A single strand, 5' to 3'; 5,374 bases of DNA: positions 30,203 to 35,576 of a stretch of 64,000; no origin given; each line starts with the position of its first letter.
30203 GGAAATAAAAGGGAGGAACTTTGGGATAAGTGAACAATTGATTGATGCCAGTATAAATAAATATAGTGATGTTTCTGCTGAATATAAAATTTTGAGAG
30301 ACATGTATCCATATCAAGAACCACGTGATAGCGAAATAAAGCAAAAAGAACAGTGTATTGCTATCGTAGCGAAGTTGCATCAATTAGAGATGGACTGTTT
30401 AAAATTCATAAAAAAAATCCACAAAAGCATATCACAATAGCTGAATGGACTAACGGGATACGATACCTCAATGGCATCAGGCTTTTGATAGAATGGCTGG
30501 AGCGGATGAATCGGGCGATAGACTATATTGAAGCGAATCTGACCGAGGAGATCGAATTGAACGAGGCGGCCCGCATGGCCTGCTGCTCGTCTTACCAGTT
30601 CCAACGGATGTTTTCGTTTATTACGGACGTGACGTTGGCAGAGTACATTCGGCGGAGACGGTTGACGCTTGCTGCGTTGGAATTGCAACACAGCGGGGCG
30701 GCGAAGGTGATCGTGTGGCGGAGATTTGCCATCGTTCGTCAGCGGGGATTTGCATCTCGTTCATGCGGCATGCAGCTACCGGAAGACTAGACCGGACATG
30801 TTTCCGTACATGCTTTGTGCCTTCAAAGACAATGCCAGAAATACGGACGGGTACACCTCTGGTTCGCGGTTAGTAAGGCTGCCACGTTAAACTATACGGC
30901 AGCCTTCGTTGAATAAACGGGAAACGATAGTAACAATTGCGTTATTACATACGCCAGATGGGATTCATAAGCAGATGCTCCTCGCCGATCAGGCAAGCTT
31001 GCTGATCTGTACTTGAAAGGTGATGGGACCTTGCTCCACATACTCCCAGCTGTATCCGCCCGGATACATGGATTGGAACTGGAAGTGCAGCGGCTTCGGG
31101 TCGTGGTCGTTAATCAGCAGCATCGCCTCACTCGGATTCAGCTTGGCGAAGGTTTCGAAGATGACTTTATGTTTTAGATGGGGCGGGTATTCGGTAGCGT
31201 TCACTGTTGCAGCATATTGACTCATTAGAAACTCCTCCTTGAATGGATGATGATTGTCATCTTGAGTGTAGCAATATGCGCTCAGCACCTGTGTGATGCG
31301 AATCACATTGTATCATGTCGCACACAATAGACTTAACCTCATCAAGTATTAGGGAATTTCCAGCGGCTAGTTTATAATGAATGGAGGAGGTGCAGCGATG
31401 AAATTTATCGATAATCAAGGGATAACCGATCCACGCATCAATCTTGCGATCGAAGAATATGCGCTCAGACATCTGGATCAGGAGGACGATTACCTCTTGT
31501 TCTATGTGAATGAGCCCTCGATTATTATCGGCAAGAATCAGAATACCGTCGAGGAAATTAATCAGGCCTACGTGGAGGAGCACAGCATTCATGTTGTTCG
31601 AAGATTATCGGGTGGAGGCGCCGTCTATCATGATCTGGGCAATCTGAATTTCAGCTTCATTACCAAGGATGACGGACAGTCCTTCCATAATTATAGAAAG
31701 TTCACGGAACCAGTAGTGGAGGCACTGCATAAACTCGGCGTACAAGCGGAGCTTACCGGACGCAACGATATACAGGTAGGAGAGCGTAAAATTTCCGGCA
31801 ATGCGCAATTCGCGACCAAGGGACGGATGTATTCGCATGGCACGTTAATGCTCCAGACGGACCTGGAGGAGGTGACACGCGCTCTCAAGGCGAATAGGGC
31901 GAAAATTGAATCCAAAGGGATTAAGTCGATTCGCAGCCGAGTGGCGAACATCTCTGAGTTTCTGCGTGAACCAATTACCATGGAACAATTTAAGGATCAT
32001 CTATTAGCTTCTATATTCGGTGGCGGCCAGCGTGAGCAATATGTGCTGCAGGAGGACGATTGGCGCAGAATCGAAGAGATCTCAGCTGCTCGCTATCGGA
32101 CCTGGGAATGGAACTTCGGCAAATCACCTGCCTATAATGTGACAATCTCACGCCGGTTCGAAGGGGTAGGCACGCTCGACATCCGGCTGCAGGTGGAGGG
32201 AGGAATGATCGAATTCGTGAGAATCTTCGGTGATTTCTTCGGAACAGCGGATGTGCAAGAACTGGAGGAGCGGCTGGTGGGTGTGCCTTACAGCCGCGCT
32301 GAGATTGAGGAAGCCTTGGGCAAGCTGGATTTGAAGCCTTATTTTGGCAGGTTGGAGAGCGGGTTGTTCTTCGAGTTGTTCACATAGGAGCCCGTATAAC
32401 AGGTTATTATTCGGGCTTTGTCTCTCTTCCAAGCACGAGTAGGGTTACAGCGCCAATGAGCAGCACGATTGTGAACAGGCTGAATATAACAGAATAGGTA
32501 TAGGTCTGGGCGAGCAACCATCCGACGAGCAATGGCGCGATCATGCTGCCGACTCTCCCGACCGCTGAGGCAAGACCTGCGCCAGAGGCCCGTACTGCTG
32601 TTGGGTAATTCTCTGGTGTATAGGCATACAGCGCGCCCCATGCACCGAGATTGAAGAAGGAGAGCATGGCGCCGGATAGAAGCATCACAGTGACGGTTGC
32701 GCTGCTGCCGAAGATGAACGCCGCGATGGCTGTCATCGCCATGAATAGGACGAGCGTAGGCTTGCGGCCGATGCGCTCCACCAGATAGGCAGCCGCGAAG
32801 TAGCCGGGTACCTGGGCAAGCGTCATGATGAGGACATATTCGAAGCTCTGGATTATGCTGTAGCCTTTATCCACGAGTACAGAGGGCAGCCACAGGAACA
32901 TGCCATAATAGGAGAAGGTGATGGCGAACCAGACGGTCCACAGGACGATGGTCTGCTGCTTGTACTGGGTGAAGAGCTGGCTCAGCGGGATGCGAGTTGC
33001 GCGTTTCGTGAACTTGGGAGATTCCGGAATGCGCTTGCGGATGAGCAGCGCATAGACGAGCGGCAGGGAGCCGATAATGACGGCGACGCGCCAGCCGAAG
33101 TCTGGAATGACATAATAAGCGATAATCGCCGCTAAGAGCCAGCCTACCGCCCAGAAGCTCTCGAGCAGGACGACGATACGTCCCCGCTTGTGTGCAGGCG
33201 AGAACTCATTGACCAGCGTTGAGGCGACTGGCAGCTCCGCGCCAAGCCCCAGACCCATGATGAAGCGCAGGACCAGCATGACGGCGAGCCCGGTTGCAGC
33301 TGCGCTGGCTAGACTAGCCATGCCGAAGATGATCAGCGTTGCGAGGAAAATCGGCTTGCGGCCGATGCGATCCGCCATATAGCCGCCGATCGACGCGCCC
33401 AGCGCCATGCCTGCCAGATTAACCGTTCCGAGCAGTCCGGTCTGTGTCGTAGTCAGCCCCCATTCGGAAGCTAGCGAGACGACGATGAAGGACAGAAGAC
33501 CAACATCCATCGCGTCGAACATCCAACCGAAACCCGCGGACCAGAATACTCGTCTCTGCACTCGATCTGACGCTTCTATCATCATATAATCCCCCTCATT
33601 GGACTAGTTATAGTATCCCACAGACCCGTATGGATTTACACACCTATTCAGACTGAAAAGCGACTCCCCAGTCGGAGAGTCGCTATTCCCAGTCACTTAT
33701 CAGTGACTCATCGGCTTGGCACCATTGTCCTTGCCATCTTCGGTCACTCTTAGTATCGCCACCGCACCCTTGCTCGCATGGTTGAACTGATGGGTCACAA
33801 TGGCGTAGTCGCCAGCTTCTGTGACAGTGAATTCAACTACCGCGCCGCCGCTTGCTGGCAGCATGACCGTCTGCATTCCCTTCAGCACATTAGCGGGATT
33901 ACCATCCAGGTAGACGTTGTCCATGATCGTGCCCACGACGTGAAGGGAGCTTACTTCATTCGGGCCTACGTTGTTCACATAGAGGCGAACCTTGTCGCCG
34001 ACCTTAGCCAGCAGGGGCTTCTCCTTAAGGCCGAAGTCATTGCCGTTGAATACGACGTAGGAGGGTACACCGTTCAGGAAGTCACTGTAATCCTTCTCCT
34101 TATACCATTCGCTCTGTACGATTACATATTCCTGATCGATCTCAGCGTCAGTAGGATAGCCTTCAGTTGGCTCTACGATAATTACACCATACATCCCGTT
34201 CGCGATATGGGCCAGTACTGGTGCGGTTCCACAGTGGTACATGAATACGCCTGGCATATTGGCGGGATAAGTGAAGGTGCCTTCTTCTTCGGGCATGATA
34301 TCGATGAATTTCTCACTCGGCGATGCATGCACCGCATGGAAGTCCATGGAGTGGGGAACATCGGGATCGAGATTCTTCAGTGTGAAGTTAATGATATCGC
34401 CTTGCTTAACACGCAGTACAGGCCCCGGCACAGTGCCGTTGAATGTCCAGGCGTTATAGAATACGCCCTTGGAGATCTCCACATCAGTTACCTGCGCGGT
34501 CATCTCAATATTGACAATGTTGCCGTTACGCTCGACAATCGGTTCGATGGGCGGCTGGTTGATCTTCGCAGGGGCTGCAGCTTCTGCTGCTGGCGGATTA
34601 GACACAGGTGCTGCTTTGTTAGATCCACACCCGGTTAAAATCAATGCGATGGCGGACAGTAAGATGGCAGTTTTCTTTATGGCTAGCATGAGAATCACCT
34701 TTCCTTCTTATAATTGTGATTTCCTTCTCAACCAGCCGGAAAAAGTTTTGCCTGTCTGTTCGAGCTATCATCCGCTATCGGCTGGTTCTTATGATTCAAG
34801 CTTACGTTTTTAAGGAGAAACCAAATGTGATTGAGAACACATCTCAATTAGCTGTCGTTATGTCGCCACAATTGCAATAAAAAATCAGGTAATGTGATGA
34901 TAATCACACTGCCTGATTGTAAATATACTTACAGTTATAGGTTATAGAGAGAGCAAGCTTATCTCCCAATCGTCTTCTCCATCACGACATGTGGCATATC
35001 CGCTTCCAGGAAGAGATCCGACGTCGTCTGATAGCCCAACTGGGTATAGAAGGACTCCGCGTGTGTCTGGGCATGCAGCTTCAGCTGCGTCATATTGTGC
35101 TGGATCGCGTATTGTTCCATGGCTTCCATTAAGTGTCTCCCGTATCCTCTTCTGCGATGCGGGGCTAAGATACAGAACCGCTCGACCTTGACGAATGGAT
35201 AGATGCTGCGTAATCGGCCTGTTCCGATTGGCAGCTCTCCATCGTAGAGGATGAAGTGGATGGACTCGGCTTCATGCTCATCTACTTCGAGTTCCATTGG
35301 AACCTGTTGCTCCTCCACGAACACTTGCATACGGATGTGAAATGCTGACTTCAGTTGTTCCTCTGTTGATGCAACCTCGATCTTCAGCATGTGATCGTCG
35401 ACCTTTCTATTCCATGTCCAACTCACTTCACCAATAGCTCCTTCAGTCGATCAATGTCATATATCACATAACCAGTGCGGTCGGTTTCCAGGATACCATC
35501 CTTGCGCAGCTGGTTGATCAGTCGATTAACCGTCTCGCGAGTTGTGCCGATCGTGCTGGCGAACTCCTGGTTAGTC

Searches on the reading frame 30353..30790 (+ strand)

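Call 75: search_protein_families(library=pfam, proteins=[window:30353-30790:+], max_evalue=0.00001)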
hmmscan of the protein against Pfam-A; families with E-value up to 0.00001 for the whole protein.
window:30353-30790:+ (145 aa): 1 family
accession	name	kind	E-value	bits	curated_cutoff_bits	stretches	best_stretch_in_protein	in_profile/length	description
PF12833.13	HTH_18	-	2.4e-06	28.2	33.6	1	73-115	2-44/80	Helix-turn-helix domain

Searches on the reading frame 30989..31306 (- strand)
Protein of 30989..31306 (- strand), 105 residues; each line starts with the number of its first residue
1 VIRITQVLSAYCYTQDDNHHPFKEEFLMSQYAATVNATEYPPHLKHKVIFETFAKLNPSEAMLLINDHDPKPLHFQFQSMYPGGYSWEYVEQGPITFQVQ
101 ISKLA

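Call 3: search_protein_families(library=pfam, proteins=[window:30989-31306:-], max_evalue=0.01)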
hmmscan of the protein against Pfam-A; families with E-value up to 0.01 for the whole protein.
window:30989-31306:- (105 aa): 1 family
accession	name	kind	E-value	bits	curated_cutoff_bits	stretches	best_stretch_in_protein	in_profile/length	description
PF10006.14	DUF2249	-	1e-20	73.7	29.5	1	35-103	2-70/70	Uncharacterized conserved protein (DUF2249)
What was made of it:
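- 30989..31225 (-): Single-domain DUF2249 gene (DrpA-like). It is the detached first gene of the canonical five-gene operon. PF10006, 73.7 bits (call 3).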

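Call 4: search_protein_families(library=ncbifam, proteins=[window:30989-31306:-], max_evalue=0.01)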
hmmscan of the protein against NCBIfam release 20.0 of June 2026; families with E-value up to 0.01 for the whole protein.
window:30989-31306:- (105 aa): 0 families

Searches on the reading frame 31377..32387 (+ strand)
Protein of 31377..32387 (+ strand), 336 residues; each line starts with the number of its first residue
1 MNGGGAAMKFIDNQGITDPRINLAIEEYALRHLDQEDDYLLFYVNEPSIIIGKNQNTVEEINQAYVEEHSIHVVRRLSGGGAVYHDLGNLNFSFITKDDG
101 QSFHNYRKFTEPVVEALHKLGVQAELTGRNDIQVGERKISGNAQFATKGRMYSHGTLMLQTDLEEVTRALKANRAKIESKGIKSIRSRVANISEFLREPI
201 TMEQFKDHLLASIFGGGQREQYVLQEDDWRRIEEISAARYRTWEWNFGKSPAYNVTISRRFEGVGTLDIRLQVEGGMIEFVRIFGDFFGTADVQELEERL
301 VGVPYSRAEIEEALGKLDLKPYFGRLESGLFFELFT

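Call 33: search_protein_families(library=pfam, proteins=[window:31377-32387:+], max_evalue=0.001)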
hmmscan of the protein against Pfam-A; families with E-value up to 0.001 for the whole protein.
window:31377-32387:+ (336 aa): 3 families
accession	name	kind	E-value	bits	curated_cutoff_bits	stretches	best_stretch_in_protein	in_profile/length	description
PF21948.1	LplA-B_cat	-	4.7e-74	249.1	27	1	18-213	1-199/200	Lipoyl protein ligase A/B catalytic domain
PF10437.14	Lip_prot_lig_C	-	3.1e-26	91.5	24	1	250-334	1-84/85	Bacterial lipoate protein ligase C-terminus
PF03099.24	BPL_LplA_LipB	-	3.4e-11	43.6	21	1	54-162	9-133/133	Biotin/lipoate A/B protein ligase family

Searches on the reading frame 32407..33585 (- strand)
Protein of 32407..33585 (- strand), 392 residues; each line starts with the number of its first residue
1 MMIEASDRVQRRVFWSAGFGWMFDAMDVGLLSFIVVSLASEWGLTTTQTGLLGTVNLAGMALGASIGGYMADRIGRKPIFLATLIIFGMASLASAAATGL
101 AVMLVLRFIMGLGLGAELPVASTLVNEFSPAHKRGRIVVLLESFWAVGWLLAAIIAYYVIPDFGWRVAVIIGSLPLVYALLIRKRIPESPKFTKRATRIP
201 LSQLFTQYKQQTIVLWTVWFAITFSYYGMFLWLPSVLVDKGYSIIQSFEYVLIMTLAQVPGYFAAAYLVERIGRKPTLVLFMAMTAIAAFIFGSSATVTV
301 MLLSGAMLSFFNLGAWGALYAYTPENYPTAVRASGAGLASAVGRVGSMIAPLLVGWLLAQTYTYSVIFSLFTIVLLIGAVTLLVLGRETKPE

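Call 33: search_protein_families(library=pfam, proteins=[window:32407-33585:-], max_evalue=0.001)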
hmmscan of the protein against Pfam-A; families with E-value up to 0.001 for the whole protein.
window:32407-33585:- (392 aa): 3 families
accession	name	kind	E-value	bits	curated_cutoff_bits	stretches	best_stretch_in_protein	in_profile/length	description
PF07690.21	MFS_1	-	1.5e-51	175.8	33.4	2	20-257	4-247/347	Major Facilitator Superfamily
PF00083.30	Sugar_tr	-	1.6e-34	120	22.3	2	45-193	44-198/452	Sugar (and other) transporter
PF06779.20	MFS_4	-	8.4e-14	52.1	26.3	1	36-381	17-362/364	Uncharacterised MFS-type transporter YbfB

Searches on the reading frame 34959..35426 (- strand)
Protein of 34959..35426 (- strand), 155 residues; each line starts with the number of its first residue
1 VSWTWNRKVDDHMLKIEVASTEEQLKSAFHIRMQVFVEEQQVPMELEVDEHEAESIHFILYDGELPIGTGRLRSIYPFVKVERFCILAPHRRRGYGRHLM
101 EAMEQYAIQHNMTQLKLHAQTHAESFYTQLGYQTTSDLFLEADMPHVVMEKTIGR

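Call 3: search_protein_families(library=pfam, proteins=[window:34959-35426:-], max_evalue=0.01)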
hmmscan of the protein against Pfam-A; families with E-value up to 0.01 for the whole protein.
window:34959-35426:- (155 aa): 6 families
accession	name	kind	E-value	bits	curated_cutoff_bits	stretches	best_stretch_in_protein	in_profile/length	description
PF13673.13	Acetyltransf_10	-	1.5e-17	64.2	23.6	1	34-152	11-127/128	Acetyltransferase (GNAT) domain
PF00583.31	Acetyltransf_1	-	5e-15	56.2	20.7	1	28-132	4-116/116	Acetyltransferase (GNAT) family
PF13508.13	Acetyltransf_7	-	6.5e-12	46.1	27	1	55-133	3-83/84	Acetyltransferase (GNAT) domain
PF08445.16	FR47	-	2.6e-05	24.6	22.1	1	84-135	27-80/86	FR47-like protein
PF21926.2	FeeM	-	0.0059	16.8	27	0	78-137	80-141/158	N-acyl amino acid synthase FeeM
PF13444.12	Acetyltransf_5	-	0.0082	17.2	22.4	0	32-85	2-62/102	Acetyltransferase (GNAT) domain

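Call 4: search_protein_families(library=ncbifam, proteins=[window:34959-35426:-], max_evalue=0.01)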
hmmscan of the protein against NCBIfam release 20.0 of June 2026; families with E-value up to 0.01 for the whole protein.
window:34959-35426:- (155 aa): 12 families
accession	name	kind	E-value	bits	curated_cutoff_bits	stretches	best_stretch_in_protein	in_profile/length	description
NF007644.0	PRK10314.1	equivalog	3.6e-08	33.4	171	1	22-152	14-149/153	GNAT family N-acetyltransferase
TIGR03694.1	exosort_acyl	subfamily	7.1e-08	32.2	111.95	1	12-72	6-74/241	PEP-CTERM/exosortase system-associated acyltransferase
TIGR01575.1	rimI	equivalog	7.4e-06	26.2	86.4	1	25-135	2-115/132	ribosomal protein S18-alanine N-acetyltransferase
NF040501.1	resist_ArsN2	equivalog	1.6e-05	24.5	125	1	65-135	35-104/133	arsenic resistance N-acetyltransferase ArsN2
TIGR03585.1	PseH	equivalog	3e-05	24.2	93.1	1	50-135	46-136/156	UDP-4-amino-4,6-dideoxy-N-acetyl-beta-L-altrosamine N-acetyltransferase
TIGR04045.1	MSMEG_0567_GNAT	equivalog_domain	3.1e-05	23.6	68.45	1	15-152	3-146/153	MSMEG_0567/Sll0786 family nitrogen starvation N-acetyltransferase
NF002959.0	PRK03624.1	equivalog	0.00015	21.5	124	1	88-140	82-137/147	GNAT family acetyltransferase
NF043067.1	AAC_6p_group_E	equivalog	0.0015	18.4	140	1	76-135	68-130/140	aminoglycoside 6'-N-acetyltransferase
TIGR01211.1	ELP3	subfamily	0.0019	16.7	350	1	90-135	469-514/522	tRNA uridine(34) 5-carboxymethylaminomethyl modification radical SAM/GNAT enzyme Elp3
NF052554.1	OrAlActfOlsBRHOCB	equivalog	0.0021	17.9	350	1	10-64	4-65/256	L-ornithine N(alpha)-acyltransferase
NF053587.1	SpmdActasePaiA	equivalog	0.0033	17.2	250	1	79-139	91-155/172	spermidine/spermine N(1)-acetyltransferase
NF005840.0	PRK07757.1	equivalog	0.0058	16.6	154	1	84-136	72-122/153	N-acetyltransferase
